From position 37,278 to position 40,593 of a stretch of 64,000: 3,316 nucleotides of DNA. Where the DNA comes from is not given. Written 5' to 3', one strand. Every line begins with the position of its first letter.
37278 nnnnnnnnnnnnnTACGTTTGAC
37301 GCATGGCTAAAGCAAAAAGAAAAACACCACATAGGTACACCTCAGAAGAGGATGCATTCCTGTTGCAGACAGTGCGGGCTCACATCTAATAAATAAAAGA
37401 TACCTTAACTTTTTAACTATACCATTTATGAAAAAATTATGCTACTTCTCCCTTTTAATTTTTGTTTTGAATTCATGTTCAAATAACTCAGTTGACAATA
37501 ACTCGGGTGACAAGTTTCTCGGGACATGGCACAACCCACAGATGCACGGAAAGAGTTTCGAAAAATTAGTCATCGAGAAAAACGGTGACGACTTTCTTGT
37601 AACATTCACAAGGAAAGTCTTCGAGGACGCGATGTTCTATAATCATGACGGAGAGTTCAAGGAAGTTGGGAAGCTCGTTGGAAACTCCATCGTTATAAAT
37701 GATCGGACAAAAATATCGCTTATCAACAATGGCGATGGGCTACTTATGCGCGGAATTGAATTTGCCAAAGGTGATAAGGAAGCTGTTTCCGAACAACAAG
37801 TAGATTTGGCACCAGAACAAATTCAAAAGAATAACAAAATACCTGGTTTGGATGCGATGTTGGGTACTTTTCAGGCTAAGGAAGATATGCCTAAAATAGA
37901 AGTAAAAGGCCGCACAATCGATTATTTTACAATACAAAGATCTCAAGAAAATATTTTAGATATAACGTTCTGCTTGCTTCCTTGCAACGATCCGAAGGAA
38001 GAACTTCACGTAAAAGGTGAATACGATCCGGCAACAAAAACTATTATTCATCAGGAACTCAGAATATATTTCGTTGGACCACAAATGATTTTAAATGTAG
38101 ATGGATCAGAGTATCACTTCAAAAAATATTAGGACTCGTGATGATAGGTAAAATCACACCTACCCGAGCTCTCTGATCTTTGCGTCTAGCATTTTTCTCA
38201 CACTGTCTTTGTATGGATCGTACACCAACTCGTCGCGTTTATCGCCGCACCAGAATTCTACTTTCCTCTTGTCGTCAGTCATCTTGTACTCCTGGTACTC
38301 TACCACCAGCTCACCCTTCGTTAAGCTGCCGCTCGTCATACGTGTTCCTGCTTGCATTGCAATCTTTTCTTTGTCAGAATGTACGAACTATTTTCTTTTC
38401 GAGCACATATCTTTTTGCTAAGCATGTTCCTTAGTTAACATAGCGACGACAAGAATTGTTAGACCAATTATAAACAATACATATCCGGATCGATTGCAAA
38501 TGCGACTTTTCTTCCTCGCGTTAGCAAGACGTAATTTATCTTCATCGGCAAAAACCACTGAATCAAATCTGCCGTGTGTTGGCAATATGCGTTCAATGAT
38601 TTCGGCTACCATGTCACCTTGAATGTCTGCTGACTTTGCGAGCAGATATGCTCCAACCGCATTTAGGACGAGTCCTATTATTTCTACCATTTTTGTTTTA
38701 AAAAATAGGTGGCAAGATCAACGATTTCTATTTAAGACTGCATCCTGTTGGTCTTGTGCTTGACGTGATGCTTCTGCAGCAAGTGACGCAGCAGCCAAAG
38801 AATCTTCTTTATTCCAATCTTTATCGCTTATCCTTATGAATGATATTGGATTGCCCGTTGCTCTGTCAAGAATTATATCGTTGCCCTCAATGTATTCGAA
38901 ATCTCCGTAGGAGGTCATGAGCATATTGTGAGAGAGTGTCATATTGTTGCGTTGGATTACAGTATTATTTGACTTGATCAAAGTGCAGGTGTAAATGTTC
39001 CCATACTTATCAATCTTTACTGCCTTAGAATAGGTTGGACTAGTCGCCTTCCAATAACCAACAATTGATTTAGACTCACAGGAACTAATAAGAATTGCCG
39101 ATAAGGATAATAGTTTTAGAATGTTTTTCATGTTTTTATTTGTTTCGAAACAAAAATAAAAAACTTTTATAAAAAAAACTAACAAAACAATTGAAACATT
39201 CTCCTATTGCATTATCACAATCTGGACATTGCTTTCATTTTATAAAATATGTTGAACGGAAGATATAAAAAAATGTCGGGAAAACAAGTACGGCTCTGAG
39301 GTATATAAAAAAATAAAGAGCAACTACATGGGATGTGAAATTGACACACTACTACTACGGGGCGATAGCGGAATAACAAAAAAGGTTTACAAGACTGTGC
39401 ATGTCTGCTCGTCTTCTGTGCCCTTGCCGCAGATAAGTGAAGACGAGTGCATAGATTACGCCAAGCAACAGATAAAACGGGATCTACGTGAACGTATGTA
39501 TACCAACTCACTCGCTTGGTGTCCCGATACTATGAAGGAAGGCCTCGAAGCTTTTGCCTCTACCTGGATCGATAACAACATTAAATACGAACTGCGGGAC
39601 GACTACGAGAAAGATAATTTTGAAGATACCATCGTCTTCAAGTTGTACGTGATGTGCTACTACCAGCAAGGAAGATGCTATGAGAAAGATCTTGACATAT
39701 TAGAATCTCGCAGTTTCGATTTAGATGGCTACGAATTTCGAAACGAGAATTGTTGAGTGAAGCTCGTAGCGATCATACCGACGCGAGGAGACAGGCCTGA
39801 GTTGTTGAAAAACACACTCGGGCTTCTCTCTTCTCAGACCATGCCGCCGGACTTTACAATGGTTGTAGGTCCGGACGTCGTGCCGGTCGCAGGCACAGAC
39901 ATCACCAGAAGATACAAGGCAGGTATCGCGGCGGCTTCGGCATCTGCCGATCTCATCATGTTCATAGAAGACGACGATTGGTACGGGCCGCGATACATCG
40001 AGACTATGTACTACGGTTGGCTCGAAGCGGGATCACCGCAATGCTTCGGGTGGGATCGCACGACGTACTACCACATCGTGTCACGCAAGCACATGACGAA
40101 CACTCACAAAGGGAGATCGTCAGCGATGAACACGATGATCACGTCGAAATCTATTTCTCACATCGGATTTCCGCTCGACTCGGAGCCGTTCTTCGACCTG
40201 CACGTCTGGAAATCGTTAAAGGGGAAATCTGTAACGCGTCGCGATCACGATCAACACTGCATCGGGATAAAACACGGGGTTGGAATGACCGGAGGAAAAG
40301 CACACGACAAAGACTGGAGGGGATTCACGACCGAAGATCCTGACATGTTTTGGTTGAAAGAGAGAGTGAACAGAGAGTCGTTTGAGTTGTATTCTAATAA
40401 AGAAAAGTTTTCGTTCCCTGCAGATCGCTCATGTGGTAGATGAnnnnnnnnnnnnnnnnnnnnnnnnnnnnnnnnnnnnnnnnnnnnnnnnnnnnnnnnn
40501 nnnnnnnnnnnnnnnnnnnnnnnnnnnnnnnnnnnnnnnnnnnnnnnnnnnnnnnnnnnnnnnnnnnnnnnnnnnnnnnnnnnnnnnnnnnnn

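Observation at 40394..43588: Three-gene DUF262-nuclease / 171-aa / two-TM-protein operon as a candidate defence system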

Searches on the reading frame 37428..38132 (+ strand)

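Call 19: search_protein_families(library=padloc, proteins=[window:37428-38132:+], max_evalue=0.1)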
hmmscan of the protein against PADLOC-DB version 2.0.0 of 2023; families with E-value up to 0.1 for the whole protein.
window:37428-38132:+ (234 aa): 0 families

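Call 20: search_protein_families(library=pfam, proteins=[window:37428-38132:+], max_evalue=0.01)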
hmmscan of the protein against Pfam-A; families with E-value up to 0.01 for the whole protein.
window:37428-38132:+ (234 aa): 1 family
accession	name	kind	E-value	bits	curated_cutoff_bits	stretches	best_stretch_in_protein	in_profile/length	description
PF20448.3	DUF6705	-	0.0019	18.5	24.4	1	1-145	1-148/188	Family of unknown function (DUF6705)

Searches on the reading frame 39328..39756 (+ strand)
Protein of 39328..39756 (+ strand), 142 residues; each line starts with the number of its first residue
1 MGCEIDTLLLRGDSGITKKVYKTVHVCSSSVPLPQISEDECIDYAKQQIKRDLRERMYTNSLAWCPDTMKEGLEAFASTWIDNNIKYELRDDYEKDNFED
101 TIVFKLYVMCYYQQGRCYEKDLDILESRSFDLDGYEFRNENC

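Call 19: search_protein_families(library=padloc, proteins=[window:39328-39756:+], max_evalue=0.1)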
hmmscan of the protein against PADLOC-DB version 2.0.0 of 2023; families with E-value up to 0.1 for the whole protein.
window:39328-39756:+ (142 aa): 2 families
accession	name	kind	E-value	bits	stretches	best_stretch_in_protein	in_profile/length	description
PDLC00428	ThsB1|ThsB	-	0.00042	18.7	1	40-97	51-109/219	TIR-like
PDLC04460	PDC-M15B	-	0.0085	13.7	1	14-60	164-210/211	-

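Call 20: search_protein_families(library=pfam, proteins=[window:39328-39756:+], max_evalue=0.01)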
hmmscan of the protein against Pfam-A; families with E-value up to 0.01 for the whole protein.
window:39328-39756:+ (142 aa): 0 families

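Call 91: search_solved_structures(query=window:39328-39756:+, max_evalue=1)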
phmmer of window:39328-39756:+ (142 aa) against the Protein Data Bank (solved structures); distinct sequences matched with E-value up to 1: 0.

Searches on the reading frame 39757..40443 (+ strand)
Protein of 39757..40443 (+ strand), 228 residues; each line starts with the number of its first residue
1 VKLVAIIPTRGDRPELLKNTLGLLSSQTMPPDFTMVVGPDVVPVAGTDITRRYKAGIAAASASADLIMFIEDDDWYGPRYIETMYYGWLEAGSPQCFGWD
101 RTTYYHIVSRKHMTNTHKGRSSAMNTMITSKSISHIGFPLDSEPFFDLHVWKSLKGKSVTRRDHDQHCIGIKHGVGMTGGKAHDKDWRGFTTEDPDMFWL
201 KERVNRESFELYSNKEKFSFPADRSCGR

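Call 19: search_protein_families(library=padloc, proteins=[window:39757-40443:+], max_evalue=0.1)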
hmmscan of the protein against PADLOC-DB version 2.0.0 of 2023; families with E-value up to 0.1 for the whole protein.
window:39757-40443:+ (228 aa): 0 families

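Call 20: search_protein_families(library=pfam, proteins=[window:39757-40443:+], max_evalue=0.01)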
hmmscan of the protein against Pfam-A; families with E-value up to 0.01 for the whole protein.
window:39757-40443:+ (228 aa): 0 families

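Call 90: search_solved_structures(query=window:39757-40443:+, max_evalue=1)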
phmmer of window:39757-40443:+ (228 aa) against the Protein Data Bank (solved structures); distinct sequences matched with E-value up to 1: 0.
